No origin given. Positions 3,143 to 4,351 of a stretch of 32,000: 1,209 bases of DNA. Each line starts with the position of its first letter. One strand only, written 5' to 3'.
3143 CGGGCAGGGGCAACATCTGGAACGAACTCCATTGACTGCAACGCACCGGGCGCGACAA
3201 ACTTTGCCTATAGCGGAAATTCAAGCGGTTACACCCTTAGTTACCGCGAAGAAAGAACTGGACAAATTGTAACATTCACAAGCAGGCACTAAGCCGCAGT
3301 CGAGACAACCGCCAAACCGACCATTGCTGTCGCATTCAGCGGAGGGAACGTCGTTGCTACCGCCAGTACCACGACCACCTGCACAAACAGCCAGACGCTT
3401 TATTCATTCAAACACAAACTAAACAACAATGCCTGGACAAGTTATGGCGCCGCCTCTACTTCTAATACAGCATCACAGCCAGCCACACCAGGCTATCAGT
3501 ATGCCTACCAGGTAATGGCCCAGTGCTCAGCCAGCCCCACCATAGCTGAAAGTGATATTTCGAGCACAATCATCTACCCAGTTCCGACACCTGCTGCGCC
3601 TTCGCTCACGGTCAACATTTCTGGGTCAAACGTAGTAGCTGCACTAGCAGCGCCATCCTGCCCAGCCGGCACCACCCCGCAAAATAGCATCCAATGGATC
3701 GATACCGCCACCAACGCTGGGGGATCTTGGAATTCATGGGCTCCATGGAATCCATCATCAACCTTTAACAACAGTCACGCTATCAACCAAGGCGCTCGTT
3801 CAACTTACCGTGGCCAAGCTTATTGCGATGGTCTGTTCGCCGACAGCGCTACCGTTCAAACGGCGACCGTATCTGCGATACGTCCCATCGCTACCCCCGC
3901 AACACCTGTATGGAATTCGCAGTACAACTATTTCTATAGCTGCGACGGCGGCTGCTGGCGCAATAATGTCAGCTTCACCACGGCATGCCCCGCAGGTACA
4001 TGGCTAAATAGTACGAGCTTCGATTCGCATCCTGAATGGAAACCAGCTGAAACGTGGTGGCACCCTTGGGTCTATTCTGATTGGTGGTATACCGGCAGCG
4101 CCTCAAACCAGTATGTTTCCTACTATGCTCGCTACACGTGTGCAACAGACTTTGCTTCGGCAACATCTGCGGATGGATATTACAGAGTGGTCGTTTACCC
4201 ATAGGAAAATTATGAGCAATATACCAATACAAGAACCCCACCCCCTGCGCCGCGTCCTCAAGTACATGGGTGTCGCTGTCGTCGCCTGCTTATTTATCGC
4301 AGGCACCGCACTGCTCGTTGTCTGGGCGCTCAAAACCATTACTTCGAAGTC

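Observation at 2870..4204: Prepilin gene and a 304-codon downstream open frame are separated only by one in-frame TAA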

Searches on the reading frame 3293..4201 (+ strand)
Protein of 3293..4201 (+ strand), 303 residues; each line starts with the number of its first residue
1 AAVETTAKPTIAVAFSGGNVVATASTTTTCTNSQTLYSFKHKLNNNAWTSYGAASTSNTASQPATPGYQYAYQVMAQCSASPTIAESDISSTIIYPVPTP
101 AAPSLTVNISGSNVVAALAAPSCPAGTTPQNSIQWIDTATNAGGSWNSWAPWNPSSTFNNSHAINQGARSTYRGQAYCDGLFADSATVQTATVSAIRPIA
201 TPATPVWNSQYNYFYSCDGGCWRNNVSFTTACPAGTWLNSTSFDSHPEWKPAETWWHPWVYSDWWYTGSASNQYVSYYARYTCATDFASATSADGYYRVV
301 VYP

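Call 5: search_protein_families(library=pfam, proteins=[window:3293-4201:+], max_evalue=1)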
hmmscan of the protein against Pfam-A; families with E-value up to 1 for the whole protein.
window:3293-4201:+ (303 aa): 1 family
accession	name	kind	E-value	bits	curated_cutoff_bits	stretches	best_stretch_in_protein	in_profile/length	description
PF15304.11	AKAP2_C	-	0.51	9.9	27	1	75-179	57-163/342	A-kinase anchor protein 2 C-terminus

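Call 6: search_protein_families(library=ncbifam, proteins=[window:3293-4201:+], max_evalue=1)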
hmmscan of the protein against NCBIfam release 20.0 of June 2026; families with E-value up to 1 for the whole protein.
window:3293-4201:+ (303 aa): 0 families

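Call 7: find_homologous_proteins(query=window:3293-4201:+, max_evalue=0.001)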
Query window:3293-4201:+ (303 aa): 3 proteins with E <= 0.001 among 6340 candidates.
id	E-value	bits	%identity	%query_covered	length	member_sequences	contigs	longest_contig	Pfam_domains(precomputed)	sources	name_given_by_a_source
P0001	1.4e-140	486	94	76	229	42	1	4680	-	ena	-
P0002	5.6e-69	251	48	95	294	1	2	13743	-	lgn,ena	-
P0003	1.7e-51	193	41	100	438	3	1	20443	PF07963.18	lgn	-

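Call 9: find_encoding_contigs(protein=P0001, flank=3000, max_places=10)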
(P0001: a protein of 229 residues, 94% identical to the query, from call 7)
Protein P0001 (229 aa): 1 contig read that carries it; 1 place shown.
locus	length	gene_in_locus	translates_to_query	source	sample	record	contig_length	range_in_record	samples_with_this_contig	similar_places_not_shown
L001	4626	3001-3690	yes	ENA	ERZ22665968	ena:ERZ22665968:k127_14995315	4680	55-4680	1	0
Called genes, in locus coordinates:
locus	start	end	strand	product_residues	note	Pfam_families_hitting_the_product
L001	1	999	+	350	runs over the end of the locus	?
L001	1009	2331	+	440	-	PF05958:tRNA_U5-meth_tr, PF03602:Cons_hypoth95 (weak)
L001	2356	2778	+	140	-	PF07963:N_methyl (weak)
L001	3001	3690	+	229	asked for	-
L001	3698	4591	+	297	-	-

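Call 10: find_encoding_contigs(protein=P0002, flank=3000, max_places=10)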
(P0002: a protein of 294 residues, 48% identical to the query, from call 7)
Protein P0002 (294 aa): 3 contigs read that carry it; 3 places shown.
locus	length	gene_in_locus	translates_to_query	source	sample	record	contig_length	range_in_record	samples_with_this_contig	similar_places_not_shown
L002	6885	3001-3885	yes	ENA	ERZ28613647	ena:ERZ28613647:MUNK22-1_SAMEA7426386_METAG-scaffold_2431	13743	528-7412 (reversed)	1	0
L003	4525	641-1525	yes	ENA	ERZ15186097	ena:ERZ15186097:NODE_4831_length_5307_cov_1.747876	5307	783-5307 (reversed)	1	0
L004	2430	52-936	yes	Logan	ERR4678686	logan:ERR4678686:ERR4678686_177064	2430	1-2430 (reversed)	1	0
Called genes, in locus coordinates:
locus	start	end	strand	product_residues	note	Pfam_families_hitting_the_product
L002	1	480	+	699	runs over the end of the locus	PF01935:DUF87 (weak), PF10412:TrwB_AAD_bind (faint)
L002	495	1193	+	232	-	-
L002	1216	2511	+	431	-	PF05958:tRNA_U5-meth_tr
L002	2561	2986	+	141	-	PF07963:N_methyl (weak)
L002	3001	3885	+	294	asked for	-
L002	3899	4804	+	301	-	-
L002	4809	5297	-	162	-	-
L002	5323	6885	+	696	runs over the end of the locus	?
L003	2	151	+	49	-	?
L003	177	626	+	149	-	PF07963:N_methyl (weak)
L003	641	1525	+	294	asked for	-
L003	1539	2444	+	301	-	-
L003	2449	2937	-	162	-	-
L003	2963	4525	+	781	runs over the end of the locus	?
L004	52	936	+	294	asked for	-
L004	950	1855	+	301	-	-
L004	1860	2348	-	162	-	-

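Call 11: find_encoding_contigs(protein=P0003, flank=3000, max_places=10)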
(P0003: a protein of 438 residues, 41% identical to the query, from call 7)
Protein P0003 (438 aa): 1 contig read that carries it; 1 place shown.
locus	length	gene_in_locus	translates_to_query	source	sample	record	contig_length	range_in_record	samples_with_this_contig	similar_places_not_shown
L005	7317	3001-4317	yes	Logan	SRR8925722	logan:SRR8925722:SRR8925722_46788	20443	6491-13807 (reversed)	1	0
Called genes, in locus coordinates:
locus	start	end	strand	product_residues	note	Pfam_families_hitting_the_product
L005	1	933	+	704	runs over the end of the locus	PF01935:DUF87 (weak), PF10412:TrwB_AAD_bind (faint)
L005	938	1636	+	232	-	-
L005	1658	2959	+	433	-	PF05958:tRNA_U5-meth_tr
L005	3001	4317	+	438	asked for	PF07963:N_methyl (weak)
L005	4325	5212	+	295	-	-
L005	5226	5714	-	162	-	-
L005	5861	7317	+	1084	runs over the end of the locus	PF00580:UvrD-helicase, PF13245:AAA_19, PF13604:AAA_30 (faint), PF13538:UvrD_C_2 (faint), PF13361:UvrD_C, PF12705:PDDEXK_1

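Call 18: find_related_loci(query=A1, collection=genome_contigs, flank=4000)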
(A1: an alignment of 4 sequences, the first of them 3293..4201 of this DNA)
Query A1 (303 aa) in genome_contigs; peptide patterns used: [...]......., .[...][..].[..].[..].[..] (x = any residue, [..] = any of these).
38 stretches matched a pattern, but none encodes a relative of the query by tblastn (E <= 1e-3).

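Call 19: find_related_loci(query=A1, collection=metagenome_contigs, flank=4000)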
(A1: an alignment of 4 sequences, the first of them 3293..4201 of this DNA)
Query A1 (303 aa) in metagenome_contigs; peptide patterns used: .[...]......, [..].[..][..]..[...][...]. (x = any residue, [..] = any of these).
285 stretches matched a pattern; 1 encode a relative of the query (tblastn E <= 1e-3); 1 distinct loci.
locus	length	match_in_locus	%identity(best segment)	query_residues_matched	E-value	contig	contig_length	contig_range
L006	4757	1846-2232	35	3-127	7e-16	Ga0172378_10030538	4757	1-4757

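Call 25: find_encoding_contigs(protein=P0014, flank=3000, max_places=10)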
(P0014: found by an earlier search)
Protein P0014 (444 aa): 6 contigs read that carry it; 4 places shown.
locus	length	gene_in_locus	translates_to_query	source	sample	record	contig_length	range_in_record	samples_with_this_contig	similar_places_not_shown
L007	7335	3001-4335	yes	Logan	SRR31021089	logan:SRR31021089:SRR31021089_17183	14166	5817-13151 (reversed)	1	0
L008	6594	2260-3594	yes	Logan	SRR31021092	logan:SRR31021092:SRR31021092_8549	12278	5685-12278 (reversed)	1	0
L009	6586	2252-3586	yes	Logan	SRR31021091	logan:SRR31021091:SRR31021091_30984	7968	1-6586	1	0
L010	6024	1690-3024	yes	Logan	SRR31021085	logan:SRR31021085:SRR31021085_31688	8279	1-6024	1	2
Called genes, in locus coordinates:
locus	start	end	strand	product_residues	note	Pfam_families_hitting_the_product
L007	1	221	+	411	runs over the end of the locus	?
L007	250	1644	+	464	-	PF01566:Nramp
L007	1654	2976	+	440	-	PF05958:tRNA_U5-meth_tr, PF03602:Cons_hypoth95 (weak)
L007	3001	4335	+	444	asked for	PF07963:N_methyl (faint)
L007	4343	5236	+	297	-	-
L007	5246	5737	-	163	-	-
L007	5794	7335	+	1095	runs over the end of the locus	PF00580:UvrD-helicase, PF13245:AAA_19, PF13604:AAA_30 (faint), PF13361:UvrD_C, PF13538:UvrD_C_2 (faint), PF12705:PDDEXK_1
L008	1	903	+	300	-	?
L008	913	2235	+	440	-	PF05958:tRNA_U5-meth_tr, PF03602:Cons_hypoth95 (weak)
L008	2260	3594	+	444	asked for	PF07963:N_methyl (faint)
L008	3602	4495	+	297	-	-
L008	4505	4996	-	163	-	-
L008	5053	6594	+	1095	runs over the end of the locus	PF00580:UvrD-helicase, PF13245:AAA_19, PF13604:AAA_30 (faint), PF13361:UvrD_C, PF13538:UvrD_C_2 (faint), PF12705:PDDEXK_1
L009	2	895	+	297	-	?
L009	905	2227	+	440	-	PF05958:tRNA_U5-meth_tr, PF03602:Cons_hypoth95 (weak)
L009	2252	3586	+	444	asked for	PF07963:N_methyl (faint)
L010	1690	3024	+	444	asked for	PF07963:N_methyl (faint)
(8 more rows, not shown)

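Call 26: find_encoding_contigs(protein=P0008, flank=2500, max_places=10)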
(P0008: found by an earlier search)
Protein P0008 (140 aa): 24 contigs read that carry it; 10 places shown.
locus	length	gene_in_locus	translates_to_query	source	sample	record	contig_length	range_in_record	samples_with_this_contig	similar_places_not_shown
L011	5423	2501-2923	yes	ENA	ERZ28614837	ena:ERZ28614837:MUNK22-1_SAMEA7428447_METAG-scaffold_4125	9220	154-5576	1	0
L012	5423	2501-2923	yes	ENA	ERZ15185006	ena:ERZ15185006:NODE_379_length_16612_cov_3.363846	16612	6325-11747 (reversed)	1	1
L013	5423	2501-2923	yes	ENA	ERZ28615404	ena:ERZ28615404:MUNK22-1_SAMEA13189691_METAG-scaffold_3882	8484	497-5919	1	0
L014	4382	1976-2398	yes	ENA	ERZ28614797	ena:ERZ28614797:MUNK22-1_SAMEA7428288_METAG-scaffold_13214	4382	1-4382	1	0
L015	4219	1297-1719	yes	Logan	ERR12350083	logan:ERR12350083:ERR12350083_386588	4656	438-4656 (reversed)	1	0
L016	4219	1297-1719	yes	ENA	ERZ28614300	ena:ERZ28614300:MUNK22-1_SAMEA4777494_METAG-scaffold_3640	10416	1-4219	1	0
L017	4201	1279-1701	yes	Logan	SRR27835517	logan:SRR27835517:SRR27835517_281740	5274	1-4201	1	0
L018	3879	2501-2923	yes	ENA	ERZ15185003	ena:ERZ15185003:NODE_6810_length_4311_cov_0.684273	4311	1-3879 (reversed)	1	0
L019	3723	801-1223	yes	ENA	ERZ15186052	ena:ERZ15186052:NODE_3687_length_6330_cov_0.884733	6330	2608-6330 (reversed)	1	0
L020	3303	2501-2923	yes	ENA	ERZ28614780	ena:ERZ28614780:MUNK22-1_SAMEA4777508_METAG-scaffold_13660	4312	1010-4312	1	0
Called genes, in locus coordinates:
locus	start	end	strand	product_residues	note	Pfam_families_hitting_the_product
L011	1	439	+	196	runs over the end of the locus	?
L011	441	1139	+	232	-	-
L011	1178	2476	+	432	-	PF03602:Cons_hypoth95 (weak), PF05958:tRNA_U5-meth_tr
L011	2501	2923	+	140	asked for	PF07963:N_methyl (weak)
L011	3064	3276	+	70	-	-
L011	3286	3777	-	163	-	-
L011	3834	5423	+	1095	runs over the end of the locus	PF00580:UvrD-helicase, PF13245:AAA_19, PF13604:AAA_30 (faint), PF13361:UvrD_C, PF13538:UvrD_C_2 (faint), PF12705:PDDEXK_1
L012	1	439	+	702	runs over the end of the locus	PF01935:DUF87 (weak), PF10412:TrwB_AAD_bind (faint)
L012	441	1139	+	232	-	-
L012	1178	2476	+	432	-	PF03602:Cons_hypoth95 (weak), PF05958:tRNA_U5-meth_tr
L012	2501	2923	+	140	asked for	PF07963:N_methyl (weak)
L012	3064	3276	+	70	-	-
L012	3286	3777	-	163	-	-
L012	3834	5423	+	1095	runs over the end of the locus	PF00580:UvrD-helicase, PF13245:AAA_19, PF13604:AAA_30 (faint), PF13361:UvrD_C, PF13538:UvrD_C_2 (faint), PF12705:PDDEXK_1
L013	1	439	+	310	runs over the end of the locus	?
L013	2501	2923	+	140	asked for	PF07963:N_methyl (weak)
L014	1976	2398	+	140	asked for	PF07963:N_methyl (weak)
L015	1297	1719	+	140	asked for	PF07963:N_methyl (weak)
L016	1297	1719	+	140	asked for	PF07963:N_methyl (weak)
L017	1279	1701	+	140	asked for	PF07963:N_methyl (weak)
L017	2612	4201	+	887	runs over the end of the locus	?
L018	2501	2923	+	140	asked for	PF07963:N_methyl (weak)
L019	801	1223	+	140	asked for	PF07963:N_methyl (weak)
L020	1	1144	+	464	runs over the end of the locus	PF01566:Nramp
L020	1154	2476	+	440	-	PF03602:Cons_hypoth95 (weak), PF05958:tRNA_U5-meth_tr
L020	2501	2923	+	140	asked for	PF07963:N_methyl (weak)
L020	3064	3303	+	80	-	?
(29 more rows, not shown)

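Call 27: find_encoding_contigs(protein=P0010, flank=2500, max_places=10)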
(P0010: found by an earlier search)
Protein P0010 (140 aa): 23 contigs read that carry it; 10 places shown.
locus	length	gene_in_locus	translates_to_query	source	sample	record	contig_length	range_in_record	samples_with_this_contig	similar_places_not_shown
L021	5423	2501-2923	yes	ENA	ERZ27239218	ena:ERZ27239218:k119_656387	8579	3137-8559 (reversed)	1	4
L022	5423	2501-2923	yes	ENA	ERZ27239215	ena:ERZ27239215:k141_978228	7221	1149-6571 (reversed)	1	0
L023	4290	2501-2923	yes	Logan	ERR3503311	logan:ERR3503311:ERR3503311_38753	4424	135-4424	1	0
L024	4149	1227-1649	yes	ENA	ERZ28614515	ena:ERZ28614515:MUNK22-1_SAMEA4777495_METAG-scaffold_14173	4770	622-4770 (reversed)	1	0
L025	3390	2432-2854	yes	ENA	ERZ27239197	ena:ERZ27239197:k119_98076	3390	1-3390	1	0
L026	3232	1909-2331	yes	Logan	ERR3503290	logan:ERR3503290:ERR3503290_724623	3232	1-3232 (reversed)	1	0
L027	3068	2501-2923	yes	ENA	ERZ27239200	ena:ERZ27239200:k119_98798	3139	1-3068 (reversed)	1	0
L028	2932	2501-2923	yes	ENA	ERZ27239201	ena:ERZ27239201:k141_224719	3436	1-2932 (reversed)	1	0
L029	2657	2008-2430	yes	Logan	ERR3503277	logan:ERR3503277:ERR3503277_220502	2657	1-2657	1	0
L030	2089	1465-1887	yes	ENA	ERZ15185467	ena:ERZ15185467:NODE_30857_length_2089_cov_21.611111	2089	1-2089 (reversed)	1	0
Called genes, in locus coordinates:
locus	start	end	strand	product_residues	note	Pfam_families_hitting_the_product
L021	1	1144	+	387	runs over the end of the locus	?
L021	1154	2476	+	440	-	PF05958:tRNA_U5-meth_tr, PF03602:Cons_hypoth95 (weak)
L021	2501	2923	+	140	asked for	PF07963:N_methyl (weak)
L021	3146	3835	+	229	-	-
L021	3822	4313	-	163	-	-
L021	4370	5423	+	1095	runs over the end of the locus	PF00580:UvrD-helicase, PF13245:AAA_19, PF13604:AAA_30 (faint), PF13361:UvrD_C, PF13538:UvrD_C_2 (faint), PF12705:PDDEXK_1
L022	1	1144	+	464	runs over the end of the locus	PF01566:Nramp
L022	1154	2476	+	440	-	PF05958:tRNA_U5-meth_tr, PF03602:Cons_hypoth95 (weak)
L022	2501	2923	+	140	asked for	PF07963:N_methyl (weak)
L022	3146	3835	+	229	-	-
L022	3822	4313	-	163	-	-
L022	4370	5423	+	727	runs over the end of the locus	PF00580:UvrD-helicase, PF13245:AAA_19, PF13604:AAA_30 (faint), PF13361:UvrD_C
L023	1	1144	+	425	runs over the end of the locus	?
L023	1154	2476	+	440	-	PF05958:tRNA_U5-meth_tr, PF03602:Cons_hypoth95 (weak)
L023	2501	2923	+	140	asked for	PF07963:N_methyl (weak)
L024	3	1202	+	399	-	?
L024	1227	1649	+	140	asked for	PF07963:N_methyl (weak)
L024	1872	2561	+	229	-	-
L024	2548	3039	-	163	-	-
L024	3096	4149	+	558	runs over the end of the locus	?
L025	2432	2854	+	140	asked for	PF07963:N_methyl (weak)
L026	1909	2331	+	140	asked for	PF07963:N_methyl (weak)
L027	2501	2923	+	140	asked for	PF07963:N_methyl (weak)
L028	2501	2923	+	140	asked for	PF07963:N_methyl (weak)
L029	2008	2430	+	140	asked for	PF07963:N_methyl (weak)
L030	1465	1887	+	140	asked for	PF07963:N_methyl (weak)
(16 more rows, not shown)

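Call 46: search_protein_representatives(alignment_id=A2)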
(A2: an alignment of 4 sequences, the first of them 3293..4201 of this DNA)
Query: 4 sequences, 300 profile positions. Proteins with E-value up to 0.001 (for the whole library): 261; up to 1e-10: 145; up to 1e-30: 22. The best 150 are listed.
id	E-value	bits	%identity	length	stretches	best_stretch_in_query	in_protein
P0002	1.2e-149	514.1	-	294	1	9-300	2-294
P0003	1.7e-136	470.8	-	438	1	2-300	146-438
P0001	7.3e-122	422.8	-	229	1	74-300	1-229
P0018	3.4e-99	348.4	-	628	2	4-300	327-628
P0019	3.3e-88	312.3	-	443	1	5-300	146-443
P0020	1.8e-83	296.8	-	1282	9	56-203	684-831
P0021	1.1e-82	294.2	-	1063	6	4-205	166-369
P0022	4.0e-78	279.2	-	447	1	7-300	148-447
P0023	5.2e-47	177.0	-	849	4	34-198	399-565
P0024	3.8e-44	167.6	-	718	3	91-288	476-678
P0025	5.2e-42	160.6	-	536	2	5-286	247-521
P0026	7.3e-37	143.7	-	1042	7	63-207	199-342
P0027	1.2e-34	136.4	-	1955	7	43-272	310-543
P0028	2.1e-34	135.7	-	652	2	7-126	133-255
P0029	7.9e-34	133.8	-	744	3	5-251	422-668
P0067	4.7e-23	98.4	-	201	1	105-298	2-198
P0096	9.0e-19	84.3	-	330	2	5-135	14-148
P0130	2.7e-14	69.6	-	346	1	8-191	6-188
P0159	7.1e-11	58.4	-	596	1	7-180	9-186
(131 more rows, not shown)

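Call 49: find_encoding_contigs(protein=P0130, flank=2000, max_places=4)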
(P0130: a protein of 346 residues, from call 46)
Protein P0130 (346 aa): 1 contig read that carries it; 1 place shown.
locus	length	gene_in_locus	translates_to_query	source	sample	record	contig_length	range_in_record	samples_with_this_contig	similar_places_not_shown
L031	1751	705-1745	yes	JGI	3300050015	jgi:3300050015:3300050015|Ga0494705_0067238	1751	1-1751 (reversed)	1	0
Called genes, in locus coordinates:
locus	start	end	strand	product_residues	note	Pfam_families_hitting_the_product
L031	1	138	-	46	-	?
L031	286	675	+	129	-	PF07963:N_methyl (weak)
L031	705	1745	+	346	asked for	PF25390:WD40_RLD, PF13540:RCC1_2, PF00415:RCC1, PF13540:RCC1_2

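Call 50: find_encoding_contigs(protein=P0096, flank=2000, max_places=4)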
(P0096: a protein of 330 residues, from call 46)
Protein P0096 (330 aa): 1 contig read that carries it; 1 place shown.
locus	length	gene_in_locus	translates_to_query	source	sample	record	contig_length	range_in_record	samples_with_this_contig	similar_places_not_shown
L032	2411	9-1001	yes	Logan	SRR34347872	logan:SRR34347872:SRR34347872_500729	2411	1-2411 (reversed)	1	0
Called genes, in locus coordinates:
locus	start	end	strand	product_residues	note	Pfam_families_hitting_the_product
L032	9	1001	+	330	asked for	-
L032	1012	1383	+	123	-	-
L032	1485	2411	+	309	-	?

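Call 53: predict_structure(alignment_id=A2)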
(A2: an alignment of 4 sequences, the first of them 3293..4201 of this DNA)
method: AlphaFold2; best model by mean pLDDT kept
length: 303 residues; sequences in the alignment: 4
mean_pLDDT: 85.3   pTM: 0.68
mean pLDDT of the five models: 85.3, 76.8, 62.3, 60.8, 51.9
residues with pLDDT >= 90: 143; 70-90: 128; 50-70: 22; < 50: 10
segments of 3 or more residues with pLDDT < 50: 211-220
pLDDT, mean of each block of 10 residues (from residue 1): 74 93 85 90 94 93 93 92 91 93 93 91 91 90 84 89 88 95 94 90 76 43 67 84 85 73 72 86 86 86 73
secondary structure, 60 per line:
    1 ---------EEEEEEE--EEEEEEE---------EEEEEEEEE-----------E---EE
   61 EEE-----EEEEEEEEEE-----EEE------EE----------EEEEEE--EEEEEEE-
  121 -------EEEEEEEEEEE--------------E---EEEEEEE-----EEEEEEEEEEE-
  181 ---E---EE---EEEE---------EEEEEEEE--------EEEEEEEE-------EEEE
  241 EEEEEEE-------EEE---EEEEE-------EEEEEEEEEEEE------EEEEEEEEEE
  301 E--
elements in order: E10-16 E19-25 E35-43 E59-63 E69-78 E84-86 E105-110 E113-119 E128-138 E157-163 E169-179 E193-196 E206-213 E222-229 E237-247 E255-257 E261-265 E273-284 E291-301
